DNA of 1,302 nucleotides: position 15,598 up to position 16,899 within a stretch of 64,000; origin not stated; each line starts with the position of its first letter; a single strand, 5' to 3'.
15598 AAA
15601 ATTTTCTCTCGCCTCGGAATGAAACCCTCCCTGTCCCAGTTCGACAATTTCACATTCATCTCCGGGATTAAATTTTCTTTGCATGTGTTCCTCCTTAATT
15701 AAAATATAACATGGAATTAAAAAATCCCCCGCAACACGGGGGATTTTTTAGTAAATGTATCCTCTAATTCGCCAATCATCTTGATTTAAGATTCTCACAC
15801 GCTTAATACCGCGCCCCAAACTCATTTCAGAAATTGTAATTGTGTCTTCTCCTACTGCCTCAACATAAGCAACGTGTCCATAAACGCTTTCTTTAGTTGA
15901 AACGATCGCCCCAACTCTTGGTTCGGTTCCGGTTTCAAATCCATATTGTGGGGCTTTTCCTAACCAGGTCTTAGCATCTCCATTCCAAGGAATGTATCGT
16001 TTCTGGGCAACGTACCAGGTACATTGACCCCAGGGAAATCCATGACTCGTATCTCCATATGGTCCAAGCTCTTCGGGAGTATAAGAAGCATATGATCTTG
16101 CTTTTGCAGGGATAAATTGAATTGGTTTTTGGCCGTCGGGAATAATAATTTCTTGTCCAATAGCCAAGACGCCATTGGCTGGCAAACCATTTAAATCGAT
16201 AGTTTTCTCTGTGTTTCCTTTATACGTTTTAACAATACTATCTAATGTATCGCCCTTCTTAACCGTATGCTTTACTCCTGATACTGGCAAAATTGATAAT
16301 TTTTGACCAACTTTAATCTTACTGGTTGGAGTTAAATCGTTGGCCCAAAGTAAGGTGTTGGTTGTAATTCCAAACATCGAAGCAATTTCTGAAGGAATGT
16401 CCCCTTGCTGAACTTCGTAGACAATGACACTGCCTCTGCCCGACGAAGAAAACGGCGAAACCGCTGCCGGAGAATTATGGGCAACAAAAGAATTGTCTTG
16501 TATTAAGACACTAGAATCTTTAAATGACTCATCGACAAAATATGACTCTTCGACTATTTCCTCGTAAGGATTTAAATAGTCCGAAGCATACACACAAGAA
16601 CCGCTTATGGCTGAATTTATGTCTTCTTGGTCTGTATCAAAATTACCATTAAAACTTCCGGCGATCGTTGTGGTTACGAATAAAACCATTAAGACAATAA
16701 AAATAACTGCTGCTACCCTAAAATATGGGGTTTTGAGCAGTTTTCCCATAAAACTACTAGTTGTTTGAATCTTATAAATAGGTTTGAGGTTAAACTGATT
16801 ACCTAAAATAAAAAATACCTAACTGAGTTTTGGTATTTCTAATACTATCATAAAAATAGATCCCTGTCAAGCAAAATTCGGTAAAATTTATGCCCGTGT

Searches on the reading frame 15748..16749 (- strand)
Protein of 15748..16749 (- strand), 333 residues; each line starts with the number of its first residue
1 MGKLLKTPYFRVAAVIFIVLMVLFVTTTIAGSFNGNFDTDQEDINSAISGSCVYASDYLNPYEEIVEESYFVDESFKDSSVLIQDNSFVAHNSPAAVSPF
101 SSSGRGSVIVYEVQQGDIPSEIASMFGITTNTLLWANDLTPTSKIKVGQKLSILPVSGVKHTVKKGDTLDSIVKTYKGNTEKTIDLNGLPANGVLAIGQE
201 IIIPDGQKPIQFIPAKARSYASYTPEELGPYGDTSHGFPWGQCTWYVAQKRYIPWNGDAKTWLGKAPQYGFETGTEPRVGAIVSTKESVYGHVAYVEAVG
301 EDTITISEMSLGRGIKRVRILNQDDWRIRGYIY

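Call 8: search_protein_families(library=pfam, proteins=[window:15748-16749:-], max_evalue=0.001)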
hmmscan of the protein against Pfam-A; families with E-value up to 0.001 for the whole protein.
window:15748-16749:- (333 aa): 3 families
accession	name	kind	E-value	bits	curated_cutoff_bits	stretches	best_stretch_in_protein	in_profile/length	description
PF01476.26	LysM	-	2.1e-21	76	20.9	2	161-204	1-43/43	LysM domain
PF05257.22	CHAP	-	5.3e-18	65.7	26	1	235-309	3-80/81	CHAP domain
PF23473.1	LysM3_LYK4_5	-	8.7e-09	35.8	29.3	1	110-145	4-38/48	LYK4/5 LysM3 domain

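Call 101: search_protein_families(library=pfam, proteins=[window:15748-16749:-], max_evalue=0.01)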
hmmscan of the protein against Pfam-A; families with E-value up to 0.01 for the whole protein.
window:15748-16749:- (333 aa): 3 families
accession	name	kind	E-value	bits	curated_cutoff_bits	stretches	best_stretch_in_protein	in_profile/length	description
PF01476.26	LysM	-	2.1e-21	76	20.9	2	161-204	1-43/43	LysM domain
PF05257.22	CHAP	-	5.3e-18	65.7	26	1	235-309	3-80/81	CHAP domain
PF23473.1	LysM3_LYK4_5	-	8.7e-09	35.8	29.3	1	110-145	4-38/48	LYK4/5 LysM3 domain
